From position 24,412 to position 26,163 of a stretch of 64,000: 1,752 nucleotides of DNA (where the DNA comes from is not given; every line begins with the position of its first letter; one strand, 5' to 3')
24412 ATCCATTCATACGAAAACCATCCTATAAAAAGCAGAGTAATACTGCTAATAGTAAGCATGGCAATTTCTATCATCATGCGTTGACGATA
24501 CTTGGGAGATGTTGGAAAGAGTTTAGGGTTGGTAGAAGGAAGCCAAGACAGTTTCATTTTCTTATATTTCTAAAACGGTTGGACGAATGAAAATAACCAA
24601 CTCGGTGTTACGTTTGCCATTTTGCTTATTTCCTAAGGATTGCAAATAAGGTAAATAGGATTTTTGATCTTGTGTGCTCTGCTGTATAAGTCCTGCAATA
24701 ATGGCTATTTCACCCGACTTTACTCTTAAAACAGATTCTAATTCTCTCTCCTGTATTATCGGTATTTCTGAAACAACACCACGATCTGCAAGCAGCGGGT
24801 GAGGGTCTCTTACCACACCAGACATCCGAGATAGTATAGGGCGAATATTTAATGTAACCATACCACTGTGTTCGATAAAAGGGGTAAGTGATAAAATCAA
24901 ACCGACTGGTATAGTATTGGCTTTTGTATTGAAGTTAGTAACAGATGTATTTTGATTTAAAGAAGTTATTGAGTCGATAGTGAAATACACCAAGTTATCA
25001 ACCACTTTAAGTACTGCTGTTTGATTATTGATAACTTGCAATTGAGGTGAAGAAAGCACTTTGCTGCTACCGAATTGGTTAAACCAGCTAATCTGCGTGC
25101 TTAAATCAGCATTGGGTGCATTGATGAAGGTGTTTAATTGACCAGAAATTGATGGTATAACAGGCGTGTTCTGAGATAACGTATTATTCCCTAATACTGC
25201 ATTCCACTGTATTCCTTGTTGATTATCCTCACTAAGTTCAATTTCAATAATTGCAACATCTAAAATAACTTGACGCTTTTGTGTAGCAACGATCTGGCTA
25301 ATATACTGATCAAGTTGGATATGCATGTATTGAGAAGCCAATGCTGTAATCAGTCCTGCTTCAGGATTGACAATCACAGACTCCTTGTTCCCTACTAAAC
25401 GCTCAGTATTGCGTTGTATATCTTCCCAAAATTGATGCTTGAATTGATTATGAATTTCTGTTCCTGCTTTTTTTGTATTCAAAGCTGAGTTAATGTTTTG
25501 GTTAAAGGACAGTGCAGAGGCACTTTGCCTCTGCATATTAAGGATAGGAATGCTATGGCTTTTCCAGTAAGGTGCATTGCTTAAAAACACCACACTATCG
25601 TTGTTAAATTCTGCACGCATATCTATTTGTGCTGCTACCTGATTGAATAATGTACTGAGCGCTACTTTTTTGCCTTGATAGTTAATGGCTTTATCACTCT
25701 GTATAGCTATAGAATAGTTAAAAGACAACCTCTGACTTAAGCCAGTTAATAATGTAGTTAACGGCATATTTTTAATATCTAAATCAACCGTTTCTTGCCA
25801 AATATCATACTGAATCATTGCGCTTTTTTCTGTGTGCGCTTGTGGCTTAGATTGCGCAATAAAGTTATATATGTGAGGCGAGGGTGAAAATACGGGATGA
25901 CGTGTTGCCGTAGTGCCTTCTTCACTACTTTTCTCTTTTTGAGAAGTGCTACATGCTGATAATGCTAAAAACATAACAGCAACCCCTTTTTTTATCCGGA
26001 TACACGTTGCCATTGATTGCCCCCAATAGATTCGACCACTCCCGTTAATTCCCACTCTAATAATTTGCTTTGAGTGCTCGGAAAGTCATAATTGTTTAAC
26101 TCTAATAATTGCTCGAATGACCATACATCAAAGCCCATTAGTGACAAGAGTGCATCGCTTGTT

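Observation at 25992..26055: The dprA stop overlaps the secretin start, and the secretin carries its own lipobox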

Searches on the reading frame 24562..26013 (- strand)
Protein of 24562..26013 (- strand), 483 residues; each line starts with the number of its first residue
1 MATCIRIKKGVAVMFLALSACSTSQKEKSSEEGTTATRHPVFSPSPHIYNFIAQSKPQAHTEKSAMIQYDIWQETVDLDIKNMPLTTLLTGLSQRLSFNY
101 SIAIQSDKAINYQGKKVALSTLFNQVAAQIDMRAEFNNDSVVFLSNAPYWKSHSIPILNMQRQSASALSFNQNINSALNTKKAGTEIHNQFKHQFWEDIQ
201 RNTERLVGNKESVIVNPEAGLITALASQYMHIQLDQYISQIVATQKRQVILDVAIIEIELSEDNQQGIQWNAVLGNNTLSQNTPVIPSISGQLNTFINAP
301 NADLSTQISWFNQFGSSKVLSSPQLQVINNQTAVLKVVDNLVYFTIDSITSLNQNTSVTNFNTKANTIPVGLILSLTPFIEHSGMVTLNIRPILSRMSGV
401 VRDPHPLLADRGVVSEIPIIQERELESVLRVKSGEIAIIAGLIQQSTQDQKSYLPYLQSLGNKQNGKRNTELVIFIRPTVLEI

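Call 5: search_protein_families(library=pfam, proteins=[window:24562-26013:-], max_evalue=0.01)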
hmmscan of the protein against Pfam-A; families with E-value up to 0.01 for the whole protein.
window:24562-26013:- (483 aa): 2 families
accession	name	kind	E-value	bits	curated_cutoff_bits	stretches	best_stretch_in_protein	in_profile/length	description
PF00263.26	Secretin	-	5.5e-27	94.9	27.5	1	313-481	4-168/169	Bacterial type II and III secretion system protein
PF07655.18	Secretin_N_2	-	0.00013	22.8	23.4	1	164-219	35-91/91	Secretin N-terminal domain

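Call 6: search_protein_families(library=ncbifam, proteins=[window:24562-26013:-], max_evalue=0.01)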
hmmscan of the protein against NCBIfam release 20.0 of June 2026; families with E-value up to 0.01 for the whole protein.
window:24562-26013:- (483 aa): 6 families
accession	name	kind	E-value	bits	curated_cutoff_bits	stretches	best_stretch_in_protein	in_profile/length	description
TIGR02519.1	pilus_MshL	equivalog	1.1e-54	185.4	250.2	1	213-481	1-290/290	pilus (MSHA type) biogenesis protein MshL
TIGR02517.1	type_II_gspD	equivalog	1.6e-25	89.6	351.35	1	226-482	316-591/600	type II secretion system secretin GspD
TIGR02520.1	pilus_B_mal_scr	equivalog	5.7e-13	48.2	287.65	1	94-479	108-512/513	PilN family type IVB pilus formation outer membrane protein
TIGR02515.1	IV_pilus_PilQ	subfamily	2.7e-11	43.1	284.35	1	297-481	255-427/428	type IV pilus secretin PilQ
TIGR02516.1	type_III_yscC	equivalog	2.2e-10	39.7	238.45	1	235-460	223-433/463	type III secretion system outer membrane ring subunit SctC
NF010083.0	PRK13568.1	equivalog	2e-05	23.5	554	1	63-481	15-417/419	DNA uptake porin HofQ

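Call 7: find_homologous_proteins(query=window:24562-26013:-, max_evalue=0.00001)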
Query window:24562-26013:- (483 aa): 3900 proteins with E <= 0.00001 among 8000 candidates; the best 120 are listed.
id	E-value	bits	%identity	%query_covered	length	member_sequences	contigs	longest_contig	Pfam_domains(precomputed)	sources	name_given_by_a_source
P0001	0.0e+0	1015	100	97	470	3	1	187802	PF00263.27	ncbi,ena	-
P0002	3.3e-111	390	46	85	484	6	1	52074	PF00263.27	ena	-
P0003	1.3e-105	372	43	85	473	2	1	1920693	PF00263.27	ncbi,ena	-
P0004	2.6e-71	259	33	99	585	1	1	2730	PF00263.27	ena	-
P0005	2.2e-70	256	34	85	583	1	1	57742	PF07655.19,PF00263.27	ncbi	-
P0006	8.4e-70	254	31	85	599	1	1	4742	PF00263.27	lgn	-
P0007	2.5e-69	252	31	100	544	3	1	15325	PF00263.27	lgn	-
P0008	2.9e-69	252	33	84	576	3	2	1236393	PF00263.27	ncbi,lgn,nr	ncbi:MAG: pilus (MSHA type) biogenesis protein MshL [Gallionella sp.]|nr:pilus (MSHA type) biogenesi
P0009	4.0e-69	252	31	98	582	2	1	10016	PF00263.27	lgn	-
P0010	4.8e-69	252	33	98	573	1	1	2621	PF07655.19,PF00263.27,PF07660.20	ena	-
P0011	5.6e-69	251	32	99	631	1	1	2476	PF07655.19,PF00263.27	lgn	-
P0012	8.7e-69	251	32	85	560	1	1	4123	PF00263.27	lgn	-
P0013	3.4e-68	249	32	85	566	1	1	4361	PF00263.27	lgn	-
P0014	4.0e-68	248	35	85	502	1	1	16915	PF00263.27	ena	-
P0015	4.1e-68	248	38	72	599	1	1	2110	PF07655.19,PF00263.27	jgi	-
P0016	4.8e-68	248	32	85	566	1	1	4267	PF00263.27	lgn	-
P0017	5.4e-68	248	38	72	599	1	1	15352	PF07655.19,PF00263.27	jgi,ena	-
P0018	5.4e-68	248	31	96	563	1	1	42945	PF00263.27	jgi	jgi:general secretion pathway protein D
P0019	5.9e-68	248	31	96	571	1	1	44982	PF00263.27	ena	-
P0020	1.3e-67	247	29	98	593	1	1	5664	PF00263.27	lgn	-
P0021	1.4e-67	247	34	84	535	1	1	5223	PF00263.27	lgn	-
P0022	1.9e-67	246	30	98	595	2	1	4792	PF00263.27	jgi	jgi:general secretion pathway protein D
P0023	2.7e-67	246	39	59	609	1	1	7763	PF00263.27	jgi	-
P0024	2.9e-67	246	32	83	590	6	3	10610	PF00263.27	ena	-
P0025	3.2e-67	245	40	56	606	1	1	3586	PF00263.27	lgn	-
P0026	3.4e-67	245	41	59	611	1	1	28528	PF07655.19,PF00263.27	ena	-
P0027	3.9e-67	245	40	59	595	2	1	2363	PF07655.19,PF00263.27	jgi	jgi:general secretion pathway protein D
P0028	4.0e-67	245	39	59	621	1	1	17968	PF07655.19,PF00263.27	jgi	-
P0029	4.2e-67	245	41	59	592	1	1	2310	PF00263.27,PF07660.20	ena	-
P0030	4.3e-67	245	31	86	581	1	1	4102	PF00263.27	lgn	-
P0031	5.4e-67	245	32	75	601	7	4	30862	PF07655.19,PF00263.27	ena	-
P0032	5.5e-67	245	31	85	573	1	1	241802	PF00263.27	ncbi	ncbi:MAG: pilus (MSHA type) biogenesis protein MshL [Pseudomonadota bacterium]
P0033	6.0e-67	245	41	56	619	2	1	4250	PF07655.19,PF00263.27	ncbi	-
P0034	6.1e-67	245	41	59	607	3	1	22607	PF07655.19,PF00263.27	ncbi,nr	ncbi:MAG: pilus (MSHA type) biogenesis protein MshL [Rhodocyclales bacterium]|nr:pilus (MSHA type) b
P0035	6.1e-67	245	34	84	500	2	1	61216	PF07655.19,PF00263.27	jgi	-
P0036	7.8e-67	244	41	56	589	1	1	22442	PF00263.27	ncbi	-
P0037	8.1e-67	244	30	96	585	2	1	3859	PF00263.27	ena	-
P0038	8.4e-67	244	42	59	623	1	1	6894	PF07655.19,PF00263.27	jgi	jgi:general secretion pathway protein D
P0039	1.0e-66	244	41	59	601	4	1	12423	PF07655.19,PF00263.27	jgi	jgi:general secretion pathway protein D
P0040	1.1e-66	244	30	85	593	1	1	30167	PF00263.27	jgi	jgi:general secretion pathway protein D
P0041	1.1e-66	244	33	85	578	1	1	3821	PF00263.27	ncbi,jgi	-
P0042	1.1e-66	244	32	85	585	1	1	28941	PF00263.27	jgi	jgi:general secretion pathway protein D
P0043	1.2e-66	244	34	85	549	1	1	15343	PF07655.19,PF00263.27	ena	-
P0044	1.5e-66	243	41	59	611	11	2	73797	PF07655.19,PF00263.27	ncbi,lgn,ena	-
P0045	1.8e-66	243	39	59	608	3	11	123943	PF07655.19,PF00263.27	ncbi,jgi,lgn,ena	jgi:general secretion pathway protein D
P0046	1.9e-66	243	40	59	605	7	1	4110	PF07655.19,PF00263.27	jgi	jgi:general secretion pathway protein D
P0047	2.5e-66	243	40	59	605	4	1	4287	PF07655.19,PF00263.27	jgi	jgi:general secretion pathway protein D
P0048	2.6e-66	242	40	56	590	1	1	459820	PF00263.27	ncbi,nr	ncbi:MAG: pilus (MSHA type) biogenesis protein MshL [Gallionella sp.]|nr:pilus (MSHA type) biogenesi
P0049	2.8e-66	242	41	56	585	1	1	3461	PF00263.27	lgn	-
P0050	2.9e-66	242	34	83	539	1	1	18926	PF07655.19,PF00263.27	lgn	-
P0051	2.9e-66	242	39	59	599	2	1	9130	PF07655.19,PF00263.27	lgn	-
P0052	2.9e-66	242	31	82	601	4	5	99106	PF07655.19,PF00263.27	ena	-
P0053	3.1e-66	242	42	56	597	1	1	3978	PF07655.19,PF00263.27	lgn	-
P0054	3.1e-66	242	31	92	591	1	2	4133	PF00263.27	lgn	-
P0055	3.6e-66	242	42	56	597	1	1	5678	PF07655.19,PF00263.27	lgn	-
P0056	3.9e-66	242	41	58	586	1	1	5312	PF00263.27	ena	-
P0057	5.6e-66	241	41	59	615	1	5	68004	PF07655.19,PF00263.27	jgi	jgi:MSHA type pilus biogenesis protein MshL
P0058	6.9e-66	241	40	59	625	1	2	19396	PF07655.19,PF00263.27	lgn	-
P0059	7.8e-66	241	40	59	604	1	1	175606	PF07655.19,PF00263.27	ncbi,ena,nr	ncbi:MAG: pilus (MSHA type) biogenesis protein MshL [Gammaproteobacteria bacterium]|nr:pilus (MSHA t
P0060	7.9e-66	241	44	56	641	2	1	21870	PF00263.27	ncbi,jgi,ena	-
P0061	8.0e-66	241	32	97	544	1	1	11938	PF00263.27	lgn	-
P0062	8.4e-66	241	33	83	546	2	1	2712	PF07655.19,PF00263.27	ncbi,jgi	-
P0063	8.6e-66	241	41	56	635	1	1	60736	PF00263.27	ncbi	-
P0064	8.7e-66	241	42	56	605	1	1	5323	PF07655.19,PF00263.27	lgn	-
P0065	9.1e-66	241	42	56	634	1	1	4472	PF00263.27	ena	-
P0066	1.1e-65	240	41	56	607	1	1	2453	PF07655.19,PF00263.27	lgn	-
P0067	1.3e-65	240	31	92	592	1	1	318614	PF00263.27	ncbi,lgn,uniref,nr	ncbi:pilus (MSHA type) biogenesis protein MshL [Niveibacterium sp. 24ML]|uniref:pilus (MSHA type) bi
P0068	1.7e-65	240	43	56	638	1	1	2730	PF00263.27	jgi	jgi:MSHA biogenesis protein MshL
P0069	2.0e-65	240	43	56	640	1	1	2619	PF00263.27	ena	-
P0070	2.3e-65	239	40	56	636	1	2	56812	PF00263.27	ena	-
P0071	2.4e-65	239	41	56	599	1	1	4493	PF07655.19,PF00263.27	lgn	-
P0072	2.7e-65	239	40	56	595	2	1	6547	PF00263.27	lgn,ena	-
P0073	2.8e-65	239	33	89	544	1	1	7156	PF07655.19,PF00263.27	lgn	-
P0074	2.9e-65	239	34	83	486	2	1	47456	PF07655.19,PF00263.27,PF07660.20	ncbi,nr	ncbi:MAG TPA: pilus (MSHA type) biogenesis protein MshL [Gammaproteobacteria bacterium]|nr:pilus (MS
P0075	3.0e-65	239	41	59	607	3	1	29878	PF07655.19,PF00263.27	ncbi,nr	ncbi:MAG: pilus (MSHA type) biogenesis protein MshL [Rhodocyclales bacterium]|nr:pilus (MSHA type) b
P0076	3.3e-65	239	31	98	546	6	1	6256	PF07655.19,PF00263.27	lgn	-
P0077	3.5e-65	239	41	56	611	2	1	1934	PF00263.27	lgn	-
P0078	3.7e-65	239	32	85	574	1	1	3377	PF00263.27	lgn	-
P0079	4.4e-65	238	32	89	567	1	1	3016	PF00263.27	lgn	-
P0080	4.5e-65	238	32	85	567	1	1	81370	PF00263.27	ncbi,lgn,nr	ncbi:MAG: pilus (MSHA type) biogenesis protein MshL [Gallionella sp.]|nr:pilus (MSHA type) biogenesi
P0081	5.0e-65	238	44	56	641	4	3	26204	PF07655.19,PF00263.27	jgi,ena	-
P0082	5.3e-65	238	41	56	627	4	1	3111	PF07655.19,PF00263.27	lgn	-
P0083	5.3e-65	238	40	56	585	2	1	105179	PF00263.27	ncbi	-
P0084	5.4e-65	238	41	56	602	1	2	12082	PF07655.19,PF00263.27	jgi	-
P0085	5.7e-65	238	38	56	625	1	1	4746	PF00263.27,PF07660.20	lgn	-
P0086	6.1e-65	238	29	97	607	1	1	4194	PF07655.19,PF00263.27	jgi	jgi:MSHA type pilus biogenesis protein MshL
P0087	6.7e-65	238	31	98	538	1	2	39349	PF00263.27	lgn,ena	-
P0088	6.9e-65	238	39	56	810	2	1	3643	PF14559.13,PF00515.35,PF13432.13,PF00263.27,PF07719.24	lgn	-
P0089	7.2e-65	238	32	85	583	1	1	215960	PF00263.27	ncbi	ncbi:MAG: pilus (MSHA type) biogenesis protein MshL [Pseudomonadota bacterium]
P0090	7.7e-65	238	43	56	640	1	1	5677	PF07655.19,PF00263.27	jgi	jgi:general secretion pathway protein D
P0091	8.0e-65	238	41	59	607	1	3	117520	PF07655.19,PF00263.27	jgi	jgi:general secretion pathway protein D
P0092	8.4e-65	238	30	99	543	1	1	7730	PF00263.27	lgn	-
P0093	8.4e-65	238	33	86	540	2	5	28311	PF00263.27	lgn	-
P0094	9.7e-65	237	39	56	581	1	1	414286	PF00263.27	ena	-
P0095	1.1e-64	237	41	56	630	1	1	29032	PF00263.27,PF07660.20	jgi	jgi:general secretion pathway protein D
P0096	1.1e-64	237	31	85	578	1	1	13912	PF00263.27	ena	-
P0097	1.2e-64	237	30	98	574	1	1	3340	PF00263.27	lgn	-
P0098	1.3e-64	237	34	85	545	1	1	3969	PF07655.19,PF00263.27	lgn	-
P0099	1.3e-64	237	40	56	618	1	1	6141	PF07655.19,PF00263.27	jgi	jgi:general secretion pathway protein D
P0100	1.3e-64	237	38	66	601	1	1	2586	PF07655.19,PF00263.27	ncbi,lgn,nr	ncbi:MAG: pilus (MSHA type) biogenesis protein MshL [Deltaproteobacteria bacterium]|nr:pilus (MSHA t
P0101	1.4e-64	237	40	59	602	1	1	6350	PF07655.19,PF00263.27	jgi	jgi:general secretion pathway protein D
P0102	1.5e-64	237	41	59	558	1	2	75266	PF07655.19,PF00263.27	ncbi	-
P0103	1.6e-64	237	43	56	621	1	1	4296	PF00263.27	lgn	-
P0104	1.7e-64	237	30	97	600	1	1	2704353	PF00263.27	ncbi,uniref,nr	ncbi:MAG: pilus (MSHA type) biogenesis protein MshL [Candidatus Nitricoxidivorans perseverans]|unire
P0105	2.1e-64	236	31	91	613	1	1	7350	PF07655.19,PF00263.27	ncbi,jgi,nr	ncbi:MAG: pilus (MSHA type) biogenesis protein MshL [Zoogloeaceae bacterium]|jgi:general secretion p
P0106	2.2e-64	236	32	85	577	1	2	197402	PF00263.27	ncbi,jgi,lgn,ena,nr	ncbi:MAG: pilus (MSHA type) biogenesis protein MshL [Gammaproteobacteria bacterium]|nr:pilus (MSHA t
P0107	2.4e-64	236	39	59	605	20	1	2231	PF00263.27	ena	-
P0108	2.7e-64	236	40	59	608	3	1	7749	PF07655.19,PF00263.27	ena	-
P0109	2.8e-64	236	43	56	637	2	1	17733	PF00263.27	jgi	jgi:general secretion pathway protein D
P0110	2.9e-64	236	33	83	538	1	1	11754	PF07655.19,PF00263.27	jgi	-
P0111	2.9e-64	236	34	83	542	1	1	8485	PF07655.19,PF00263.27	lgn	-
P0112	3.0e-64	236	40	59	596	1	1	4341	PF00263.27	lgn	-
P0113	3.1e-64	236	40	59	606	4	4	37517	PF07655.19,PF00263.27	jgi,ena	jgi:general secretion pathway protein D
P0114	3.1e-64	236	29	97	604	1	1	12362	PF07655.19,PF00263.27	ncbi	-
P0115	3.2e-64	236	33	83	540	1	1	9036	PF00263.27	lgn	-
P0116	3.3e-64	236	32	84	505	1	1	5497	PF07655.19,PF00263.27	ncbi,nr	ncbi:MAG TPA: pilus (MSHA type) biogenesis protein MshL [Arenicellales bacterium]|nr:pilus (MSHA typ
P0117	3.3e-64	236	33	85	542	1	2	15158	PF07655.19,PF00263.27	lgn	-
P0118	3.3e-64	236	29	98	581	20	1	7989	PF00263.27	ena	-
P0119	3.4e-64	236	40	58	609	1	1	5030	PF07655.19,PF00263.27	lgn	-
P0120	3.7e-64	235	32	91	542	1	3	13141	PF07655.19,PF00263.27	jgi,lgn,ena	-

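Call 9: find_encoding_contigs(protein=P0001, flank=10000, max_places=3)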
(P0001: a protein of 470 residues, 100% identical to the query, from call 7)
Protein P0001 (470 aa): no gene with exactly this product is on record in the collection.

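Call 10: find_encoding_contigs(protein=P0002, flank=10000, max_places=3)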
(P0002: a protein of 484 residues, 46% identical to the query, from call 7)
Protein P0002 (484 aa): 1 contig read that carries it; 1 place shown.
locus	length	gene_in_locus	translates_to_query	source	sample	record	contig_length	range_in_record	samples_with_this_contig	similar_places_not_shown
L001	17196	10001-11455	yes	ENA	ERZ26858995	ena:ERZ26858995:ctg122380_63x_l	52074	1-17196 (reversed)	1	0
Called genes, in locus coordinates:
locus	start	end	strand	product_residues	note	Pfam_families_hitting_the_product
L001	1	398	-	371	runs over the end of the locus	PF00465:Fe-ADH, PF13685:Fe-ADH_2 (weak), PF25137:ADH_Fe_C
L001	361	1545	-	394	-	PF01041:DegT_DnrJ_EryC1, PF01053:Cys_Met_Meta_PP (weak), PF00266:Aminotran_5 (weak)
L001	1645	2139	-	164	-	PF13302:Acetyltransf_3 (weak), PF13420:Acetyltransf_4 (weak), PF00583:Acetyltransf_1, PF13673:Acetyltransf_10, PF08445:FR47, PF13508:Acetyltransf_7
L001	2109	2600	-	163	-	PF03603:DNA_III_psi (faint)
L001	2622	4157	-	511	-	PF00682:HMGL-like, PF22617:HCS_D2, PF08502:LeuA_dimer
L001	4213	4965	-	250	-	PF01066:CDP-OH_P_transf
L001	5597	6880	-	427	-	PF01979:Amidohydro_1, PF12890:DHOase, PF07969:Amidohydro_3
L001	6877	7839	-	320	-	PF02729:OTCace_N, PF00185:OTCace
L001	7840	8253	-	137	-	PF03652:RuvX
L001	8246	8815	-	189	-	PF02622:DUF179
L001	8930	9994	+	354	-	PF02481:DNA_processg_A, PF17782:WHD_DprA (weak)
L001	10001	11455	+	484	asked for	PF00263:Secretin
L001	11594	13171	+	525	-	PF00437:T2SSE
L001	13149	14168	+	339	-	PF00482:T2SSF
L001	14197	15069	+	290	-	-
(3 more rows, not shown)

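Call 11: find_encoding_contigs(protein=P0003, flank=10000, max_places=3)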
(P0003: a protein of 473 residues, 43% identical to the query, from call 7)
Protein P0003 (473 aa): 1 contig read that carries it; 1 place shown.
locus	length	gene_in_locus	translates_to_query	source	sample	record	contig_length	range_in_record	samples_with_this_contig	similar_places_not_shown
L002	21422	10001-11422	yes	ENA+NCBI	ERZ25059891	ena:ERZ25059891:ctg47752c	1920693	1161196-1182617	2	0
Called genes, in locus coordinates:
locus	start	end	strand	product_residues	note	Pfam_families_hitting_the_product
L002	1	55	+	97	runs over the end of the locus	-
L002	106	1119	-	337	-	PF13599:Pentapeptide_4 (weak), PF00805:Pentapeptide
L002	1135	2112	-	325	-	PF13599:Pentapeptide_4 (faint), PF00805:Pentapeptide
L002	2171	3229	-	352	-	PF13599:Pentapeptide_4 (weak), PF00805:Pentapeptide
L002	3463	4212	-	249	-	PF01925:TauE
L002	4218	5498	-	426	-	PF01979:Amidohydro_1, PF12890:DHOase, PF07969:Amidohydro_3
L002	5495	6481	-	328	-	PF02729:OTCace_N, PF00185:OTCace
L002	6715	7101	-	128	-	PF03652:RuvX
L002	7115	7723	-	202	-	PF02622:DUF179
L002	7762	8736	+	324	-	PF00753:Lactamase_B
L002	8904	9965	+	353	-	PF02481:DNA_processg_A, PF17782:WHD_DprA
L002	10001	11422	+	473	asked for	PF00263:Secretin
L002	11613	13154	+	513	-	PF00437:T2SSE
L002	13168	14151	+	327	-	PF00482:T2SSF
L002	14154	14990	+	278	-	-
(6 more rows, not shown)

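Call 15: find_related_loci(query=A1, collection=genome_contigs, flank=3000)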
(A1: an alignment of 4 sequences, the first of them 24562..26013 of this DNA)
Query A1 (483 aa) in genome_contigs; peptide patterns used: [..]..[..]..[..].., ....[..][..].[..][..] (x = any residue, [..] = any of these).
599 stretches matched a pattern (row limit reached: there are more); 583 encode a relative of the query (tblastn E <= 1e-3); the best 80 are kept; 80 distinct loci.
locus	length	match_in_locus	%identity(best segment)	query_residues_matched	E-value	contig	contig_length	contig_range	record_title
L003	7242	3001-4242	46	71-481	2e-118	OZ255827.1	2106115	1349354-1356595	MAG: Gammaproteobacteria bacterium isolate a1a48b64-ce29-4d14-9810-62998cc33347 genome assembly, chromosome: 1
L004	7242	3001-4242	43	72-482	9e-114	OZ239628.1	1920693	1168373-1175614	MAG: uncultured Thiomicrospira sp. isolate 55b74635-26c4-4402-a27e-0db7ab61e3f3 genome assembly, chromosome: 1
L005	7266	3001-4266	36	88-482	3e-79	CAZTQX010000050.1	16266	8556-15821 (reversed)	MAG TPA_asm: uncultured Gammaproteobacteria bacterium isolate binchicken_co253_25 genome assembly, contig: NODE_2183_len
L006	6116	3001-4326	35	71-481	4e-75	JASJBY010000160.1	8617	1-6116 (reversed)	MAG: Gammaproteobacteria bacterium isolate MO_133.B26 MO_133.c_3559, whole genome shotgun sequence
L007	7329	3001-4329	33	80-481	5e-74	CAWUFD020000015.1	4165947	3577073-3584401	MAG: Pseudomonadales bacterium isolate a5b09183-038c-4ea7-a571-1a67d60ba8fc genome assembly, contig: contig_15, whole ge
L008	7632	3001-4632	31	1-482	1e-73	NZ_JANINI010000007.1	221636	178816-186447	Methyloversatilis sp. XJ19-49 Scaffold7, whole genome shotgun sequence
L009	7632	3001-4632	31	1-482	7e-73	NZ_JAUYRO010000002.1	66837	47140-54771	MAG: Methyloversatilis sp. isolate C5_maxbin.029 C5_k141_180501, whole genome shotgun sequence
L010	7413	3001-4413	31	74-482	5e-73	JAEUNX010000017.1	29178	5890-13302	MAG: Zoogloeaceae bacterium isolate new MAG-184 k141_2912268, whole genome shotgun sequence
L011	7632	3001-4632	31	1-482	1e-72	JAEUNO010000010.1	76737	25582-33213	MAG: Methyloversatilis sp. isolate new MAG-175 k141_2162713, whole genome shotgun sequence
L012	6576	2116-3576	32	74-482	7e-72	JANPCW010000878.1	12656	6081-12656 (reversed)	MAG: Janthinobacterium sp. isolate VAR_78_metabat_461 VAR_78_k141_1983633, whole genome shotgun sequence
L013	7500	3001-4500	31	19-482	2e-71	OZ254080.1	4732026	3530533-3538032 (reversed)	MAG: Pseudomonadales bacterium isolate 7f94601b-d47d-4f97-bff7-5e062582eddd genome assembly, chromosome: 1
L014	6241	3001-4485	33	10-482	8e-75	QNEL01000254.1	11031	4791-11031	MAG: Candidatus Parabeggiatoa sp. nov. 3 isolate B5_G6 B5_Guay6_scaffold_04324, whole genome shotgun sequence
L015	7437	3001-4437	31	14-482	1e-70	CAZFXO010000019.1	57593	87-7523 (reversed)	MAG TPA_asm: uncultured Dechloromonas sp. isolate binchicken_co269_117 genome assembly, contig: NODE_473_length_57593_co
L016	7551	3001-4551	31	15-482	1e-70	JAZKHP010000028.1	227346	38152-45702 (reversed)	MAG: Pseudomonadota bacterium isolate DC_SW_03_SPN07022020-bin023 DCSW031SPN_B023_0_000000000028, whole genome shotgun s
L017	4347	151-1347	35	119-482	1e-70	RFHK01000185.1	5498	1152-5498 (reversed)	MAG: Gammaproteobacteria bacterium isolate J048 k99_1104853, whole genome shotgun sequence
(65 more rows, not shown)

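Call 39: find_encoding_contigs(protein=P0121, flank=10000, max_places=3)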
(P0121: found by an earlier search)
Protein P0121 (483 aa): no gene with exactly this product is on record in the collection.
